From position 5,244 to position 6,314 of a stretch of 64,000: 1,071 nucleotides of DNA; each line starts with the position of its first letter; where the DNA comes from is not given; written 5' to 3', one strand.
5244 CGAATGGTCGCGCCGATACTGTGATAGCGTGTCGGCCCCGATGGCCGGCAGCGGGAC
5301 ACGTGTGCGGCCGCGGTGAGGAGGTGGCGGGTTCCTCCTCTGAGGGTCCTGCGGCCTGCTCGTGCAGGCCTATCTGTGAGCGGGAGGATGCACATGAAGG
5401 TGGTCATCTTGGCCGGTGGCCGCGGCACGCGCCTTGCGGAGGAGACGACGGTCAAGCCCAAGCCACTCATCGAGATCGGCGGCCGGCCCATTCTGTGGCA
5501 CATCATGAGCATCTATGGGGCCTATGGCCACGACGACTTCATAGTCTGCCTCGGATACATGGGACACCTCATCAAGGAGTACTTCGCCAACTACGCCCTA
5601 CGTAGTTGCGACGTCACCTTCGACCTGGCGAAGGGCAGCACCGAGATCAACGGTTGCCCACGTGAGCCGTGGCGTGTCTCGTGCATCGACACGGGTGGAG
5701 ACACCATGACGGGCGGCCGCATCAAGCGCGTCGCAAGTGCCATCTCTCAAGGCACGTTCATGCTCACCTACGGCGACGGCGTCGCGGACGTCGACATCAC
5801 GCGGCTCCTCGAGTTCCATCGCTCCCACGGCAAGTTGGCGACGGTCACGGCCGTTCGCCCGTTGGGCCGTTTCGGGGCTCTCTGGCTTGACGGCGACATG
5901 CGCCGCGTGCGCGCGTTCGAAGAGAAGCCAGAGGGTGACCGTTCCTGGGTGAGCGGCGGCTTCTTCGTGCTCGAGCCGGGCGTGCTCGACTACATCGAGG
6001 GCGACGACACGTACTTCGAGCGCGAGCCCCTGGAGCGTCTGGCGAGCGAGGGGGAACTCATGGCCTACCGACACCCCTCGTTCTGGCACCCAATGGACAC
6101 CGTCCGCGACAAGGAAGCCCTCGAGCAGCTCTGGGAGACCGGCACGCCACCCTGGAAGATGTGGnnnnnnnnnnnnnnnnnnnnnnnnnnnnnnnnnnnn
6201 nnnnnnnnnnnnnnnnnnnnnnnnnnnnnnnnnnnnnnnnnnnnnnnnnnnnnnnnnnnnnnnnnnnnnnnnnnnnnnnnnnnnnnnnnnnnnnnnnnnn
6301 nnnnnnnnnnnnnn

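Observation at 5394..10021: CDP-3,6-dideoxyhexose-type sugar operon (rfbF, UXS-like SDR, NDP-sugar dehydrogenase, E1/rfbH) in an actinobacteria-like context, with non-canonical partner enzymes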

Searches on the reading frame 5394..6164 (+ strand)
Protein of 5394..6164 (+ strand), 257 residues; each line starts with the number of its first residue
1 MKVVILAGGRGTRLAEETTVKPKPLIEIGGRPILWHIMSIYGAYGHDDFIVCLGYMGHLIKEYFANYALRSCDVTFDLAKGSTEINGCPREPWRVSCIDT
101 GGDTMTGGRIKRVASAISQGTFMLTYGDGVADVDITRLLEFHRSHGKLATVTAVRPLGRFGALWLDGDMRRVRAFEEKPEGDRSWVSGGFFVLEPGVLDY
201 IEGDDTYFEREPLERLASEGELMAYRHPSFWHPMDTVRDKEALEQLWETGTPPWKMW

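Call 6: search_protein_families(library=pfam, proteins=[window:5394-6164:+], max_evalue=0.001)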
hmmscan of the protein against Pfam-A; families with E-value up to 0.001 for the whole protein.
window:5394-6164:+ (257 aa): 2 families
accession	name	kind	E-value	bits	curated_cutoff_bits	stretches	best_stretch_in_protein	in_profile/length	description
PF00483.29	NTP_transferase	-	1.6e-19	70.9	21.2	1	2-205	1-192/245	Nucleotidyl transferase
PF12804.13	NTP_transf_3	-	1.8e-08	35.2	27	1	3-67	1-58/160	MobA-like NTP transferase domain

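Call 7: search_protein_families(library=ncbifam, proteins=[window:5394-6164:+], max_evalue=0.001)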
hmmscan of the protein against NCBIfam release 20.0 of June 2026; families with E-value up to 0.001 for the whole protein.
window:5394-6164:+ (257 aa): 25 families
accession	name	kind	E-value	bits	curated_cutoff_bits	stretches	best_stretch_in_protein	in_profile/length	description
TIGR02623.1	G1P_cyt_trans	equivalog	3.7e-117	390.3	300.25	1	1-257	1-255/255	glucose-1-phosphate cytidylyltransferase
NF052502.1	man1P_GTase_Rv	exception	2.6e-19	69.3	440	2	105-238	84-221/352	mannose-1-phosphate guanylyltransferase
TIGR03992.1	Arch_glmU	subfamily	8.7e-19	67.6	292.1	1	1-203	1-178/393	bifunctional sugar-1-phosphate nucleotidylyltransferase/acetyltransferase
NF041313.1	UDPGP_AglF_Halo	equivalog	8e-16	58.2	400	1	1-65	1-65/234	UTP--glucose-1-phosphate uridylyltransferase AglF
NF045761.1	NAMPUrTaseMurU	equivalog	1.5e-14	54.4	250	1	1-66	1-66/226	N-acetylmuramate alpha-1-phosphate uridylyltransferase MurU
NF049965.1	GlMnHpPGnyltfHddC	equivalog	4.2e-14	52.7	300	2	1-80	1-79/221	D-glycero-D-manno-heptose 1-phosphate guanosyltransferase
NF041173.1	Sug_nt_acttase_Thmprot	equivalog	4.4e-11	42.3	600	1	1-202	1-177/405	bifunctional sugar-1-phosphate nucleotidylyltransferase/acetyltransferase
TIGR01173.1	glmU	equivalog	2.7e-08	33.1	366.85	1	1-69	1-66/452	bifunctional UDP-N-acetylglucosamine diphosphorylase/glucosamine-1-phosphate N-acetyltransferase GlmU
TIGR01208.1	rmlA_long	equivalog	3.5e-08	32.7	320.25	1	2-76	1-76/353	glucose-1-phosphate thymidylyltransferase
NF041135.1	IPPtranDIPPsyn_Thcocales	equivalog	4e-08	32.7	580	1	1-54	1-50/419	bifunctional L-myo-inositol-1-phosphate cytidylyltransferase/CDP-L-myo-inositol myo-inositolphosphotransferase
NF003670.0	PRK05293.1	equivalog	4.2e-08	32.5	470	0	123-238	122-249/382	glucose-1-phosphate adenylyltransferase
TIGR02091.1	glgC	equivalog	5.2e-08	32.3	424.9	0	3-31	3-31/364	glucose-1-phosphate adenylyltransferase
NF001947.0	PRK00725.1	subfamily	8.4e-08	31.4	470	1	3-31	19-47/426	glucose-1-phosphate adenylyltransferase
NF002023.0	PRK00844.1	subfamily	4.2e-06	25.8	458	0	127-181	126-183/408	glucose-1-phosphate adenylyltransferase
TIGR00454.1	TIGR00454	hypoth_equivalog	8e-06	25.8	174.7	1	1-53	1-49/183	TIGR00454 family protein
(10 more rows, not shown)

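Call 12: list_cluster_members(proteins=[P0001, window:5394-6164:+, window:8711-10018:+, window:4078-5148:-])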
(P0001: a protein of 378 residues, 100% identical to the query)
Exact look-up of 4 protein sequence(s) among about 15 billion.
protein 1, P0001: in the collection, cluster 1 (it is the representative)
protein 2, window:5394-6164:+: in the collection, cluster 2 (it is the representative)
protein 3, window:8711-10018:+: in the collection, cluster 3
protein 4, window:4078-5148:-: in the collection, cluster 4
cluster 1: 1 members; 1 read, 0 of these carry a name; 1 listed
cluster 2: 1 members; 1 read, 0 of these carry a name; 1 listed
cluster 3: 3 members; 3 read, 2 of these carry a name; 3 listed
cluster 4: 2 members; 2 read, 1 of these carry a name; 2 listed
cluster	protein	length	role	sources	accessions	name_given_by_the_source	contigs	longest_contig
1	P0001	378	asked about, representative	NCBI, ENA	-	-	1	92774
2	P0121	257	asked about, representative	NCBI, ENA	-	-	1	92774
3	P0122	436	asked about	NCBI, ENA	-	-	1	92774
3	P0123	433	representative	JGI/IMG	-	CDP-6-deoxy-D-xylo-4-hexulose-3-dehydrase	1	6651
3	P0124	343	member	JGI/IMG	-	CDP-6-deoxy-D-xylo-4-hexulose-3-dehydrase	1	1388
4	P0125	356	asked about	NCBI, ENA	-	-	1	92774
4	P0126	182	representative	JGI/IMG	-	hypothetical protein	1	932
